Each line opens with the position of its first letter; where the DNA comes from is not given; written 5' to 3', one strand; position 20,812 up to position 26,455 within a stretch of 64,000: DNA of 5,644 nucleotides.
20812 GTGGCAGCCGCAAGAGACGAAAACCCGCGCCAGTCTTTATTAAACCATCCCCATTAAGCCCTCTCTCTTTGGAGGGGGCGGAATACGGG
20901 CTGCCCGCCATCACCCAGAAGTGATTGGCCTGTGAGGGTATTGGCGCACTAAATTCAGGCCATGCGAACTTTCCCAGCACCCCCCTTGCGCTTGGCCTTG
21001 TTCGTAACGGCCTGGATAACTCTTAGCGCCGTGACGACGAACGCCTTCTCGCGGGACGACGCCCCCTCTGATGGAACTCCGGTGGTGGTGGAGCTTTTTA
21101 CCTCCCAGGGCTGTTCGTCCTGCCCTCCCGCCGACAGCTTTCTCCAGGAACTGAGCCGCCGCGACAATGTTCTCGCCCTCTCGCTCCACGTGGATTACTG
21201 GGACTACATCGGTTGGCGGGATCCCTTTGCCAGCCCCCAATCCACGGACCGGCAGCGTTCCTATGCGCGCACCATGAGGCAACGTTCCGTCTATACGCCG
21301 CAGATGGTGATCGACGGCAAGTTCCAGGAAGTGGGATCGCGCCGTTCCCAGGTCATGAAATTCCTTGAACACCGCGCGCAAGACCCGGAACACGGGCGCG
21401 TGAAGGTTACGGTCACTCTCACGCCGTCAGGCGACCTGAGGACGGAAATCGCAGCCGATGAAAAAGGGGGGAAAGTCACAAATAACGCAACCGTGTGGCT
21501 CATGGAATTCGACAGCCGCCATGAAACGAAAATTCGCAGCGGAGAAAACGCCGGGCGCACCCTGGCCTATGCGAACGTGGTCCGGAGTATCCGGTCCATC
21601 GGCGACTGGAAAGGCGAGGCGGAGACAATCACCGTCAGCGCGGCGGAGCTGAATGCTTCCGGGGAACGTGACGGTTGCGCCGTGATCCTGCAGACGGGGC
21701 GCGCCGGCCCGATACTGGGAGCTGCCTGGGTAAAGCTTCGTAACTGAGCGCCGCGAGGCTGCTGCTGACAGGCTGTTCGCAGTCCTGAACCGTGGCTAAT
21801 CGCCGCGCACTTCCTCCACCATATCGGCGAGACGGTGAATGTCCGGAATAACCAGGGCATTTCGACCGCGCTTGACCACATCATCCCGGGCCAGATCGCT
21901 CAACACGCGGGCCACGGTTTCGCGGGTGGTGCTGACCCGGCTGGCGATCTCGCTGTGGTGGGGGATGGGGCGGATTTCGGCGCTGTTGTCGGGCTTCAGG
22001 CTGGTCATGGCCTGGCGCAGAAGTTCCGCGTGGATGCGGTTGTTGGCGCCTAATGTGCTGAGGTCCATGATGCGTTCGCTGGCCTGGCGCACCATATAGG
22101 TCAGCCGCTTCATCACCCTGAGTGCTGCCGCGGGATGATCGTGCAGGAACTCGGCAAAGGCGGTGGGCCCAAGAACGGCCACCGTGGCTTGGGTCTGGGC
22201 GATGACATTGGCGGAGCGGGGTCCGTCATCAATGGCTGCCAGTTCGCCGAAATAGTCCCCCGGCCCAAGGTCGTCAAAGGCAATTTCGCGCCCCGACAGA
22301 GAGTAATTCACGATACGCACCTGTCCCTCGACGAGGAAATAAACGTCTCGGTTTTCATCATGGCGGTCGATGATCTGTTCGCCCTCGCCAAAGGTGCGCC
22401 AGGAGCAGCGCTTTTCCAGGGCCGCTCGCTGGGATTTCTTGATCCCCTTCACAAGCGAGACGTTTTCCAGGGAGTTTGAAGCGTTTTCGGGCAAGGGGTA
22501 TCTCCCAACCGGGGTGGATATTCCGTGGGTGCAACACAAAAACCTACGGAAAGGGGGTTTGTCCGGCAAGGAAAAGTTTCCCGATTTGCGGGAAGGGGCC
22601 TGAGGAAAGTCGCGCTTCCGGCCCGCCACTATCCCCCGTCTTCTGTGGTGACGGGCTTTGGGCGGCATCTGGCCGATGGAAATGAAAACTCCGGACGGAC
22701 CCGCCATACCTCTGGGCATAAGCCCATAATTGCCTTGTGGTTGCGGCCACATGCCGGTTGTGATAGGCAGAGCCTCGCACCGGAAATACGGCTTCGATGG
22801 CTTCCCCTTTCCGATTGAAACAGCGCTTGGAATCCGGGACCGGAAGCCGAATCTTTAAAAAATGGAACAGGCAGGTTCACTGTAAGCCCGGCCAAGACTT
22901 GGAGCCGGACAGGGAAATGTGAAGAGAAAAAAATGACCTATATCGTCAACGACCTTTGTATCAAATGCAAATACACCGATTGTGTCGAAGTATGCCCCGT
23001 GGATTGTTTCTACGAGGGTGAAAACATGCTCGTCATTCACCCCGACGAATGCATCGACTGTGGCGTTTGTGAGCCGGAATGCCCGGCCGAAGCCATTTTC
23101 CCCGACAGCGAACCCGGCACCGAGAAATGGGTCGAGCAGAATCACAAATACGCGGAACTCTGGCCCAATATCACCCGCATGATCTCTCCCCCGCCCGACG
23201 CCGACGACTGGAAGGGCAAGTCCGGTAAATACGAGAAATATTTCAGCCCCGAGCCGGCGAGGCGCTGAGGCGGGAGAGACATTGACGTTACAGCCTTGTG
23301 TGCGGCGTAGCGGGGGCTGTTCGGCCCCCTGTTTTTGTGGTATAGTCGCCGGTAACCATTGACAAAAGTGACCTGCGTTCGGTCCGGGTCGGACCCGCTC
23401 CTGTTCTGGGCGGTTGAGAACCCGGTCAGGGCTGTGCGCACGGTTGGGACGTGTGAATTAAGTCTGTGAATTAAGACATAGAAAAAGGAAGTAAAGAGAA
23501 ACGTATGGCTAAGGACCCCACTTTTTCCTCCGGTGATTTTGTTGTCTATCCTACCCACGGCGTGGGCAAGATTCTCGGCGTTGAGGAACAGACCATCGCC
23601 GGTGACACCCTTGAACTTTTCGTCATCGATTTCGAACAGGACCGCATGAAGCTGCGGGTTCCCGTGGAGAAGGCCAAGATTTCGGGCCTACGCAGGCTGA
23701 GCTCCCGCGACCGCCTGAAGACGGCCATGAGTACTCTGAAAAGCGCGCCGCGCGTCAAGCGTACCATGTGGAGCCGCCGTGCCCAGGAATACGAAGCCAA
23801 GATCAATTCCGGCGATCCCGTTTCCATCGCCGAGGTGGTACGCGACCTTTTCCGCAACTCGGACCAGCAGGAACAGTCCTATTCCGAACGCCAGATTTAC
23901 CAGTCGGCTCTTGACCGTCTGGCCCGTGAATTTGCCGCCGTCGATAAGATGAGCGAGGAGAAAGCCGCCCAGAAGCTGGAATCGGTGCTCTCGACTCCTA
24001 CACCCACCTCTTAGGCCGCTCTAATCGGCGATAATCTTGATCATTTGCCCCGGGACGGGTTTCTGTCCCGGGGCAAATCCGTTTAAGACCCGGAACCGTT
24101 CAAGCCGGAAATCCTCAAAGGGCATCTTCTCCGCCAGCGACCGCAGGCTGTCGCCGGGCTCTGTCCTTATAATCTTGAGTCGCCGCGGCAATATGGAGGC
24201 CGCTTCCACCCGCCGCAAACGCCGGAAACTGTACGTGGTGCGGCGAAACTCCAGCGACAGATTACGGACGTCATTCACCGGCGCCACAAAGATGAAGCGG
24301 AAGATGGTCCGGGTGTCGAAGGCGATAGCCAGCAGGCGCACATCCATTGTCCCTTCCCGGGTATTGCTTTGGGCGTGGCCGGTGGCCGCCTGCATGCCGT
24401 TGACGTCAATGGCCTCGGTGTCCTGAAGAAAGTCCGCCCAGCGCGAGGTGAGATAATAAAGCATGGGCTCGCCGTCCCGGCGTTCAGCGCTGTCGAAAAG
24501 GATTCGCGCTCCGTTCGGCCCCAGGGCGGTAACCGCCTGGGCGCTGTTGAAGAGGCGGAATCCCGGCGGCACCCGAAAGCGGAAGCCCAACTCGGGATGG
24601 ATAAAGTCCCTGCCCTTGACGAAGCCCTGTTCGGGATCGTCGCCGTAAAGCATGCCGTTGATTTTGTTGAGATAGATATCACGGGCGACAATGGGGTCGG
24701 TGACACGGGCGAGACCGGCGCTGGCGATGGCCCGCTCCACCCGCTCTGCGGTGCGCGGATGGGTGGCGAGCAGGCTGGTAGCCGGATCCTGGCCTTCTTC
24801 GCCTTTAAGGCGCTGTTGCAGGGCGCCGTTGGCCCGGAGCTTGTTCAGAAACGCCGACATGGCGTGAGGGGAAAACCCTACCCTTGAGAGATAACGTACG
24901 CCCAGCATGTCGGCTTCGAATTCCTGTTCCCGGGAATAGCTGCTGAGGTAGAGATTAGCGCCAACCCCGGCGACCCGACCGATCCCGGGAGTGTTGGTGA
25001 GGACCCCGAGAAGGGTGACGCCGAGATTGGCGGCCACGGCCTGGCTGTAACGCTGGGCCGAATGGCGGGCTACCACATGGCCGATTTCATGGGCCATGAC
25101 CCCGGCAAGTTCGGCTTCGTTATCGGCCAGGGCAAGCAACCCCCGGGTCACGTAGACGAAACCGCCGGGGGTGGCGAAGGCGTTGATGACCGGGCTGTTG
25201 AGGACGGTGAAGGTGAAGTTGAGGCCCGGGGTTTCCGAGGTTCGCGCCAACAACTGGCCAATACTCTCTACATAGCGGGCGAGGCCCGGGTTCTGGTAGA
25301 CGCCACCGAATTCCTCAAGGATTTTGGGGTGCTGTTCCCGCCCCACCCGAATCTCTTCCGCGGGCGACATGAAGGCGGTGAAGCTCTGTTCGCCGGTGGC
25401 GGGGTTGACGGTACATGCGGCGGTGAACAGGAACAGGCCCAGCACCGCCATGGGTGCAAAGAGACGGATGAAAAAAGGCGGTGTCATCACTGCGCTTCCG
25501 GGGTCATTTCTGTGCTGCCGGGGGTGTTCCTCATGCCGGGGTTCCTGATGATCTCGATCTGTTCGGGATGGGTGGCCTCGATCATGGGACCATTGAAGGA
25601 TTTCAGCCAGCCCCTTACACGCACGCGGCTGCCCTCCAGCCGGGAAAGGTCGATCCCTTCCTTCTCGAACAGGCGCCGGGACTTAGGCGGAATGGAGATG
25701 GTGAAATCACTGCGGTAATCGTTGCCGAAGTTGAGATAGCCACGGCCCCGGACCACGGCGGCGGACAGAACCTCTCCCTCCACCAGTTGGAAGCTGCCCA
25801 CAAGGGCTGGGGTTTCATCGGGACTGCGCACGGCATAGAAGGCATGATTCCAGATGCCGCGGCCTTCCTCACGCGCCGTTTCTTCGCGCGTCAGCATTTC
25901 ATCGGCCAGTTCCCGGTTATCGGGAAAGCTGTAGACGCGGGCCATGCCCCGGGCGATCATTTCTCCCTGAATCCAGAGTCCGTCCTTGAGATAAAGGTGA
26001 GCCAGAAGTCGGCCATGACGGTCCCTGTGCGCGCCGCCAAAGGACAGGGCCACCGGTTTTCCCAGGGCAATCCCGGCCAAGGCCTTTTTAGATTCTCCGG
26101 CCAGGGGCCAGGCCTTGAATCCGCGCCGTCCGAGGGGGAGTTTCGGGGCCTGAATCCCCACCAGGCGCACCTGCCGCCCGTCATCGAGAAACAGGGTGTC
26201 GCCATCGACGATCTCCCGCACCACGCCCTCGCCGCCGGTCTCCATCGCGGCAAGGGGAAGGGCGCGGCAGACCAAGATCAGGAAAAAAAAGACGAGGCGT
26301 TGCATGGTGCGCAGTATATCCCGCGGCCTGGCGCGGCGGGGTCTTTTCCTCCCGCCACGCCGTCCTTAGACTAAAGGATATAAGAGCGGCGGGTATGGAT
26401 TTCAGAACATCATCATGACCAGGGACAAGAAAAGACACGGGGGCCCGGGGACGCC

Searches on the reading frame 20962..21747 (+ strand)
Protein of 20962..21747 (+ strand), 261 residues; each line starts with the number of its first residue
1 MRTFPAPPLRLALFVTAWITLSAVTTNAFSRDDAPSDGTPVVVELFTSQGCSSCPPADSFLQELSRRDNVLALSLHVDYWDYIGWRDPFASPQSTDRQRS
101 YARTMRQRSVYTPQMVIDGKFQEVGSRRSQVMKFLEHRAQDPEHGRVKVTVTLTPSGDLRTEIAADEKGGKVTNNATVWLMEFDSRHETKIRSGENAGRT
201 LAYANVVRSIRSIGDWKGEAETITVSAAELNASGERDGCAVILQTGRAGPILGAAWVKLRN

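Call 88: search_protein_families(library=pfam, proteins=[window:20962-21747:+], max_evalue=0.00001)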
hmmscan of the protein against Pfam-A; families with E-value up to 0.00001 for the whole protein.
window:20962-21747:+ (261 aa): 1 family
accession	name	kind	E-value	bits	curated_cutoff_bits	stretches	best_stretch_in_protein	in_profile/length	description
PF06764.17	DUF1223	-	1.4e-67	228.1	30.7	1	42-244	1-202/202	Protein of unknown function (DUF1223)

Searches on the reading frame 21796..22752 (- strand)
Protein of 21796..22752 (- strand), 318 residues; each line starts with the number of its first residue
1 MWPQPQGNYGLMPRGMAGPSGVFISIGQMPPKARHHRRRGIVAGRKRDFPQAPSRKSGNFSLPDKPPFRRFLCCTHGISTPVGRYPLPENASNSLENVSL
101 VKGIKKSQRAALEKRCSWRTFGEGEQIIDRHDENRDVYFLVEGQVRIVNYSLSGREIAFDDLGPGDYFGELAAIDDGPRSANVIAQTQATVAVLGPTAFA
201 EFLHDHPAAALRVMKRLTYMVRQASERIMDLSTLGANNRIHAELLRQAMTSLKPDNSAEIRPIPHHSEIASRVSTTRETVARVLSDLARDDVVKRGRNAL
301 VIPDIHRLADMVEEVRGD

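Call 88: search_protein_families(library=pfam, proteins=[window:21796-22752:-], max_evalue=0.00001)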
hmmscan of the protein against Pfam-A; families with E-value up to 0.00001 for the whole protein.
window:21796-22752:- (318 aa): 2 families
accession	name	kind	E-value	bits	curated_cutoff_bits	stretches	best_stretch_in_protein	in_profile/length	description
PF00027.35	cNMP_binding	-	3.5e-20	72.2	27.5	1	119-205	2-88/89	Cyclic nucleotide-binding domain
PF13545.12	HTH_Crp_2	-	7.9e-12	45.4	27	1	239-310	2-69/70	Crp-like helix-turn-helix domain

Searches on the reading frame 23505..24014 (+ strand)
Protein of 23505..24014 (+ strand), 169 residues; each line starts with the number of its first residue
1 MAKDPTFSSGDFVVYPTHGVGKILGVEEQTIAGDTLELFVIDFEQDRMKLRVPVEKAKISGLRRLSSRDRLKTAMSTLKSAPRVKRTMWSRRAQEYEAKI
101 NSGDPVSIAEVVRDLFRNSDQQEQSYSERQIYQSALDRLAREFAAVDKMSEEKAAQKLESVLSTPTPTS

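Call 88: search_protein_families(library=pfam, proteins=[window:23505-24014:+], max_evalue=0.00001)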
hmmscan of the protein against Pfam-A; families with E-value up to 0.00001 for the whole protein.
window:23505-24014:+ (169 aa): 2 families
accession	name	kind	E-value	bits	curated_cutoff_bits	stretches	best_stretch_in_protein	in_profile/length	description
PF21095.3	CarD_C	-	1.9e-25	89.1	23.1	1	74-158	2-86/87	CarD, C-terminal domain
PF02559.22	CarD_TRCF_RID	-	2.6e-15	56.6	23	1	7-65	1-56/57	CarD-like/TRCF RID domain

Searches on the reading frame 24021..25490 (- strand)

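Call 89: search_protein_families(library=pfam, proteins=[window:24021-25490:-], max_evalue=0.00001)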
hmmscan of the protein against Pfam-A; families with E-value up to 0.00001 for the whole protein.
window:24021-25490:- (489 aa): 1 family
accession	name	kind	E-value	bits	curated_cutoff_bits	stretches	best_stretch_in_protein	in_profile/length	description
PF01435.24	Peptidase_M48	-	3.1e-34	118.9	20.3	1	71-253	4-181/186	Peptidase family M48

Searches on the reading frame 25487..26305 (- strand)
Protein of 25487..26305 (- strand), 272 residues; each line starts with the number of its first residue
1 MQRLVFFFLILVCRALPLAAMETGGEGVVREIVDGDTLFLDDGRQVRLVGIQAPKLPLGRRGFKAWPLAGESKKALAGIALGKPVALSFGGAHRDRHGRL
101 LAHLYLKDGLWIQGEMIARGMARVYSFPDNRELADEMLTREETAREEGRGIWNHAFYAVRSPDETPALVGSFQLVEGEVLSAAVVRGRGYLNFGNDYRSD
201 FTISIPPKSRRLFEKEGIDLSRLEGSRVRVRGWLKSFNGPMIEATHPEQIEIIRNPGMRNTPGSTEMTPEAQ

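Call 89: search_protein_families(library=pfam, proteins=[window:25487-26305:-], max_evalue=0.00001)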
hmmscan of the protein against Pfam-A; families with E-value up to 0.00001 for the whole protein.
window:25487-26305:- (272 aa): 1 family
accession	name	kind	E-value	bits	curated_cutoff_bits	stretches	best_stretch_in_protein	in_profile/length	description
PF00565.23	SNase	-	5.3e-14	53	21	1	45-153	1-106/107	Staphylococcal nuclease homologue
